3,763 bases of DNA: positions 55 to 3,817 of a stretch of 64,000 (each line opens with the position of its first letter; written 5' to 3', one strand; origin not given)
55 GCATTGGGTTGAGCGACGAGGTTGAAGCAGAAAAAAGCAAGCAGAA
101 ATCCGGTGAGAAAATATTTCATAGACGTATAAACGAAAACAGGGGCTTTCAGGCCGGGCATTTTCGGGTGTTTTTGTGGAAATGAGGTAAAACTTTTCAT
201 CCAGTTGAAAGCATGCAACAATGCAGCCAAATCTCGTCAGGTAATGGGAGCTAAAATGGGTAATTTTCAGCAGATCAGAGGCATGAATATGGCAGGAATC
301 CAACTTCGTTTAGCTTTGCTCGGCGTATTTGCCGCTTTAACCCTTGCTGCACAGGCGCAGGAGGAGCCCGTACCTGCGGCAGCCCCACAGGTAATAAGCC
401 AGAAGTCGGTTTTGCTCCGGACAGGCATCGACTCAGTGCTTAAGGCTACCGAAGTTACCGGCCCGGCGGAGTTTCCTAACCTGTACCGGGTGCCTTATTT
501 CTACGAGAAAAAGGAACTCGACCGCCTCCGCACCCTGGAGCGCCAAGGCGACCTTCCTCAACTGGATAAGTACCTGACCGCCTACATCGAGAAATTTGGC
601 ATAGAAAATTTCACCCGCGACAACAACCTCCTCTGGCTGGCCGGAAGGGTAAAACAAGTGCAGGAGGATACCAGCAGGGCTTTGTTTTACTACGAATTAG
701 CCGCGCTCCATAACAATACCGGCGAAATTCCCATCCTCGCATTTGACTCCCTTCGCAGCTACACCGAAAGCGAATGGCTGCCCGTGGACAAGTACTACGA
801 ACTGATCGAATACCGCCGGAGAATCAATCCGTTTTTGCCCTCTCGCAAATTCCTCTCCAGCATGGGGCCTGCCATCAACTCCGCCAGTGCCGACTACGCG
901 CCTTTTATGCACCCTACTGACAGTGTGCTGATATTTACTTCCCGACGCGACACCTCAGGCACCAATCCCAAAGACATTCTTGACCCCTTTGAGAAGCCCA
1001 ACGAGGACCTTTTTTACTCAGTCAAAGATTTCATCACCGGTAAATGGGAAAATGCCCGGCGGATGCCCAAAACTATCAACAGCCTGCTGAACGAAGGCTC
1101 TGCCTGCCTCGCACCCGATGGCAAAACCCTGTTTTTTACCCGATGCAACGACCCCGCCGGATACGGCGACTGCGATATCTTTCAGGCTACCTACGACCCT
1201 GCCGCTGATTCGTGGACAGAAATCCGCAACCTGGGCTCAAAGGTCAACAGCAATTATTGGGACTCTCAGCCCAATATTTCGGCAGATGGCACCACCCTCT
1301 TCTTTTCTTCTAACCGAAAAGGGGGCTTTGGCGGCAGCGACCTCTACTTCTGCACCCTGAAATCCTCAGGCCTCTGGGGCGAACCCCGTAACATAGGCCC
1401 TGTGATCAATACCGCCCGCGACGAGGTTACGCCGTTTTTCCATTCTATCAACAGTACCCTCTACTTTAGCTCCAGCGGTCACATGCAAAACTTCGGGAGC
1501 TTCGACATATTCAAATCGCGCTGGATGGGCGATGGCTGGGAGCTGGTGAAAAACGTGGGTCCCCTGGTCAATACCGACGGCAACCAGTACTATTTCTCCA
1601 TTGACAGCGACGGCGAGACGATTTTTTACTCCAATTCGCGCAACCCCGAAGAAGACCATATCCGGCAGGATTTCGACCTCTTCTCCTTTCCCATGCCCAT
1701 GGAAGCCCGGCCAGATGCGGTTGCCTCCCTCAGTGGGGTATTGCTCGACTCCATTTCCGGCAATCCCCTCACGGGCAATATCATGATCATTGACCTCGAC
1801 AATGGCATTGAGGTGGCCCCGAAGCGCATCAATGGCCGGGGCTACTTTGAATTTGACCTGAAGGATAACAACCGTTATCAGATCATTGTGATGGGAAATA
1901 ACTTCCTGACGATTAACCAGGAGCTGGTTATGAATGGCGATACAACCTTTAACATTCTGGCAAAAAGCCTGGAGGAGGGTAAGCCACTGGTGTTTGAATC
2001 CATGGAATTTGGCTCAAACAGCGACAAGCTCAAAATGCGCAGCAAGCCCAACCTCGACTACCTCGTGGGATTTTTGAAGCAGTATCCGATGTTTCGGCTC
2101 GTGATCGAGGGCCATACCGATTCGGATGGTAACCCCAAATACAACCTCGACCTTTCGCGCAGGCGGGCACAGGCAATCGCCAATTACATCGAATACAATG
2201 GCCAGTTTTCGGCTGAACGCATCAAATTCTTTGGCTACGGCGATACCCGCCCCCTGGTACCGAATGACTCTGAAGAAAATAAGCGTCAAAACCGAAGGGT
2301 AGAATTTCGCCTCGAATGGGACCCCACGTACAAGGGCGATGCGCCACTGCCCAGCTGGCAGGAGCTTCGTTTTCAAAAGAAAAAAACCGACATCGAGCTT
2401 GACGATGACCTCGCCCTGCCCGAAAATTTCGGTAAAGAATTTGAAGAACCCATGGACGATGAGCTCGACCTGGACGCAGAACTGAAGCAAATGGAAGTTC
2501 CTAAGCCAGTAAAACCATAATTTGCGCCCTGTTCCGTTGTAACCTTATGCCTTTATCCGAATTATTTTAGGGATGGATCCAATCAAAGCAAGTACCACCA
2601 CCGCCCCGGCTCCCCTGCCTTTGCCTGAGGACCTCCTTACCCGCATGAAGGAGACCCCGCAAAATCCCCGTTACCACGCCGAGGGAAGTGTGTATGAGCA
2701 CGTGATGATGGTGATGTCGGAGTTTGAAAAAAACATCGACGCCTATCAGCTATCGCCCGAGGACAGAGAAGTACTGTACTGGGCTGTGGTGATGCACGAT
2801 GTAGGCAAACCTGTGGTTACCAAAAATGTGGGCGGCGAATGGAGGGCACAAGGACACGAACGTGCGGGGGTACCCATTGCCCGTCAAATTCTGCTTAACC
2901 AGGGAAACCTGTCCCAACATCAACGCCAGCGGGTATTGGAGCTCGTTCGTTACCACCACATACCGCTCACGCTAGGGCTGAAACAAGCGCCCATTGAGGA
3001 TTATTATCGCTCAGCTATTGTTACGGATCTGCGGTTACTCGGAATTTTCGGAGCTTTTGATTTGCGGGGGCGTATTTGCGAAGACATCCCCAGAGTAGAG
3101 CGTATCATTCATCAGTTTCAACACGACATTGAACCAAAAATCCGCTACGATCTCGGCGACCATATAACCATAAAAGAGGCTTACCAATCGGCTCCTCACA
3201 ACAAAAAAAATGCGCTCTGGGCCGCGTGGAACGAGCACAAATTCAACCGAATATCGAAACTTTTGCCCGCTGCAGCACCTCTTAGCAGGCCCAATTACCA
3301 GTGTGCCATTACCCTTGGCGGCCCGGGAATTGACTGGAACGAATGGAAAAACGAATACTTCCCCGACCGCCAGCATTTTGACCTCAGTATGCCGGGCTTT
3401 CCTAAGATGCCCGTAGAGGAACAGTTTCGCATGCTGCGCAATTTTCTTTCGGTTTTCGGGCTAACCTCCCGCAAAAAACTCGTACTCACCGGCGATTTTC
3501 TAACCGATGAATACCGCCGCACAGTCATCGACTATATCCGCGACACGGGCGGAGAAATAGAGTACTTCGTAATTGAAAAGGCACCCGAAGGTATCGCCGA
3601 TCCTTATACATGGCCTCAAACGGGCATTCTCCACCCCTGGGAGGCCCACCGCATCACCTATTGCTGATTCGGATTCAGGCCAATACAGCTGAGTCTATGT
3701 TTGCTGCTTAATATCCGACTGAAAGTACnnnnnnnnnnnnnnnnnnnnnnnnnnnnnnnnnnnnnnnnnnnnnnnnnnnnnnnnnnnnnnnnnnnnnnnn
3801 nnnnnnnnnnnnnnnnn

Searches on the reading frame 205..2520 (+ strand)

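Call 6: search_protein_families(library=pfam, proteins=[window:205-2520:+], max_evalue=0.01)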
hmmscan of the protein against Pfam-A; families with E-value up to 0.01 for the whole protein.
window:205-2520:+ (771 aa): 2 families
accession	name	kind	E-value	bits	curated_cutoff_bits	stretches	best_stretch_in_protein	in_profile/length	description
PF07676.18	PD40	-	2.6e-21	75.4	20.9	1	344-381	2-37/38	WD40-like Beta Propeller Repeat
PF00691.25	OmpA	-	1.3e-18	67.6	27.2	1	602-697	2-98/98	OmpA family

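Call 7: search_protein_families(library=ncbifam, proteins=[window:205-2520:+], max_evalue=0.01)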
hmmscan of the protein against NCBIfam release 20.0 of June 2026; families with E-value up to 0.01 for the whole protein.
window:205-2520:+ (771 aa): 37 families (the best 25 are shown)
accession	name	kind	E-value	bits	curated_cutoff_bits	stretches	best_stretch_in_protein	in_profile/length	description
NF053607.1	CHU_0125_OmpA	equivalog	2e-68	231.5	620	1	223-702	153-635/639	CHU_0125 family OmpA-like outer membrane integrity protein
NF052230.1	T9SS_PorE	exception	4.9e-62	210.1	600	1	223-684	154-600/648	PorE family type IX secretion system protein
NF053611.1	YiaD_Gzip_OmpA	equivalog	1.5e-28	99.9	175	1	599-702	103-205/206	YiaD family glycine zipper/OmpA-like lipoprotein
NF033763.1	exchanger_TraB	exception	2.5e-21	75.3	700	1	590-717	384-510/522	outer membrane exchange protein TraB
NF053612.1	anchor_PA1041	equivalog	1.1e-19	71.3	250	1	599-703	132-235/236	PA1041 family peptidoglycan-binding anchor lipoprotein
NF053585.1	OMP_LP_YfiB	equivalog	2.1e-19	70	128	1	600-699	58-156/163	outer membrane lipoprotein YfiB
TIGR02802.1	Pal_lipo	equivalog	2.1e-19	69.5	125.35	1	602-701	4-102/104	peptidoglycan-associated lipoprotein Pal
NF006508.0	PRK08944.1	subfamily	2.3e-19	69.8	259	1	599-704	180-288/304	MotB family protein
NF053613.1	OMP_toxin_LptF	equivalog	3.4e-19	69.5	400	1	585-703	128-245/256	lipotoxin F family OmpA-related lipoprotein LptF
NF005382.1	PRK06925.1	equivalog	1.2e-14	55.2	264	1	572-700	88-220/225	flagellar motor protein MotS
TIGR03350.1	type_VI_ompA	equivalog_domain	1.4e-14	54.2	139.8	1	601-701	33-135/137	type VI secretion system protein TssL, long form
NF007804.1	PRK10510.1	equivalog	3.6e-14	52.6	307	1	600-703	114-216/219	OmpA family lipoprotein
NF045787.1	OmpABordt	equivalog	2.3e-13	50.3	200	1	605-701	92-187/194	outer membrane protein OmpA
NF008067.1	PRK10802.1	equivalog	1.1e-12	48.2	261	1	615-699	84-167/171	peptidoglycan-associated lipoprotein Pal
TIGR03789.1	pdsO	hypoth_equivalog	5.3e-12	45.9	152.2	1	599-701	140-241/243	sortase-associated OmpA-like protein PdsO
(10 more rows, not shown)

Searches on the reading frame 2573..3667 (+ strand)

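Call 6: search_protein_families(library=pfam, proteins=[window:2573-3667:+], max_evalue=0.01)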
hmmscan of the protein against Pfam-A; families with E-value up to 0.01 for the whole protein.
window:2573-3667:+ (364 aa): 1 family
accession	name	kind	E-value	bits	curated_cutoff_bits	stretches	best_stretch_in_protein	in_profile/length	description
PF01966.28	HD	-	1.3e-10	42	22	1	40-133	1-90/116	HD domain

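Call 7: search_protein_families(library=ncbifam, proteins=[window:2573-3667:+], max_evalue=0.01)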
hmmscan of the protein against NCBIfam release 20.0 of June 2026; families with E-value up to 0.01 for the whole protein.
window:2573-3667:+ (364 aa): 5 families
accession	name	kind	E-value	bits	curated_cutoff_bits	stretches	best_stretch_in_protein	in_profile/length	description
TIGR00277.1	HDIG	domain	3.6e-07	29.9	27.6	1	38-109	3-71/84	HDIG domain-containing metalloprotein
TIGR02692.1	tRNA_CCA_actino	equivalog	6.8e-05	21.7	438.8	1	34-128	253-342/466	CCA tRNA nucleotidyltransferase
TIGR01596.1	cas3_HD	equivalog_domain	0.00013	22.1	43.45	1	42-138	3-110/178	CRISPR-associated endonuclease Cas3''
NF008137.0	PRK10885.1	equivalog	0.00087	18.2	451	1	28-107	216-285/409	multifunctional CCA addition/repair protein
NF003467.0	PRK05092.1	equivalog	0.0091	13.8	959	0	63-128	537-591/940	[protein-PII] uridylyltransferase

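Call 76: search_protein_families(library=padloc, proteins=[window:2573-3667:+], max_evalue=0.01)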
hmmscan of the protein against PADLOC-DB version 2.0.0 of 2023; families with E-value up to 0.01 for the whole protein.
window:2573-3667:+ (364 aa): 5 families
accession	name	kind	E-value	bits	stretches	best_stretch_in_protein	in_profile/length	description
PDLC01254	Cas3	-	3.2e-05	22.2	1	39-138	8-97/164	CAS-I; effector_G3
PDLC00940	Cas3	-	3.4e-05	22.1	1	42-138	3-110/178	CRISPR-associated endonuclease Cas3-HD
PDLC01761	Cas3b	-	0.0015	15.3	1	43-189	20-155/705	-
PDLC01757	Cas3b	-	0.0034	13.9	1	38-81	11-53/676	-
PDLC01192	Cas10d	-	0.0091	12.3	0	38-79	30-75/847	CAS-I-D; effector_LS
